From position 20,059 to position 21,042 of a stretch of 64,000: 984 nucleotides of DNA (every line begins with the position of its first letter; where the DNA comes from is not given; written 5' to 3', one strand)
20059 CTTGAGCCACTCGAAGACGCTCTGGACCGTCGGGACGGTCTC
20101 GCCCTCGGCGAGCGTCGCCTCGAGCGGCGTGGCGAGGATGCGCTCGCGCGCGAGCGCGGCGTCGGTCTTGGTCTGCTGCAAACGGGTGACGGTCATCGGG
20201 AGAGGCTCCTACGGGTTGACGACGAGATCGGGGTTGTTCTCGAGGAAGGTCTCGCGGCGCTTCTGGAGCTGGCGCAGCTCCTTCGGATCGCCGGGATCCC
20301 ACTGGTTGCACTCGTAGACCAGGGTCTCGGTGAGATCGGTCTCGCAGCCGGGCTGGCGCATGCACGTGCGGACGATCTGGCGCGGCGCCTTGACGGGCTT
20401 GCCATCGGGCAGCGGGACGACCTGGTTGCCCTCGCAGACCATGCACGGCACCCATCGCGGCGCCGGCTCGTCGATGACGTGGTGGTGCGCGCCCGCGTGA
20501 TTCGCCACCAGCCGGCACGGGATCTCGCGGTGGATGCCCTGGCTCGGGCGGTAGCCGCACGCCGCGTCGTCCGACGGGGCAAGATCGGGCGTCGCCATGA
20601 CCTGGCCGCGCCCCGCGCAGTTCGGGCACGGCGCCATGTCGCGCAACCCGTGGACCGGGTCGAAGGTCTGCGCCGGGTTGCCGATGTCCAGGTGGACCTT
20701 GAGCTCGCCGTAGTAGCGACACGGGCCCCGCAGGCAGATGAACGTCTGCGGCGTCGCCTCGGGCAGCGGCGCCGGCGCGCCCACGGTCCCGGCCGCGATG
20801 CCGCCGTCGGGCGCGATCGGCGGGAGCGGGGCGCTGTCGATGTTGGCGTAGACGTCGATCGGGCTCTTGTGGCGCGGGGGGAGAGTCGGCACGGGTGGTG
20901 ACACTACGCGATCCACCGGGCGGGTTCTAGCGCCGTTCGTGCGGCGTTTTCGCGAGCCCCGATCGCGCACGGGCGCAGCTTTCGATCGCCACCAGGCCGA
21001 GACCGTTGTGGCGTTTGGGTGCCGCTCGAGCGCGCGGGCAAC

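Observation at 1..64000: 64 kb of phage-like DNA without any recognisable terminase, portal, HK97 capsid, tape measure or intact P-loop NTPase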

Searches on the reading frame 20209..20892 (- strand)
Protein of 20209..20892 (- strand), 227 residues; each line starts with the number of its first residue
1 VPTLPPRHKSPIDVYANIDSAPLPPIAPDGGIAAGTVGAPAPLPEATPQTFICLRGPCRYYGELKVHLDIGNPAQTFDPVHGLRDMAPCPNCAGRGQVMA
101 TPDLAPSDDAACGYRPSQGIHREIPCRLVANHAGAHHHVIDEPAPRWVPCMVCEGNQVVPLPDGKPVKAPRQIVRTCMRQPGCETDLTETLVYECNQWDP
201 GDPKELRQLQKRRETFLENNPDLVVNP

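Call 88: search_protein_families(library=pfam, max_evalue=1, proteins=[window:20209-20892:-])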
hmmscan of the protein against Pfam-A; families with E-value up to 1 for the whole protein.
window:20209-20892:- (227 aa): 3 families
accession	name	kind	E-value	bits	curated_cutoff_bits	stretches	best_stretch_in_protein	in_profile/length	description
PF15777.11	Anti-TRAP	-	0.026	15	32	0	87-99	31-43/59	Tryptophan RNA-binding attenuator protein inhibitory protein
PF23733.2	GRXCR1-2_C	-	0.051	14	26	0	146-171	8-26/47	GRXCR1/2, C-terminal domain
PF00684.25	DnaJ_CXXCXGXG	-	0.075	13.7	32.7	1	87-100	16-29/65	DnaJ central domain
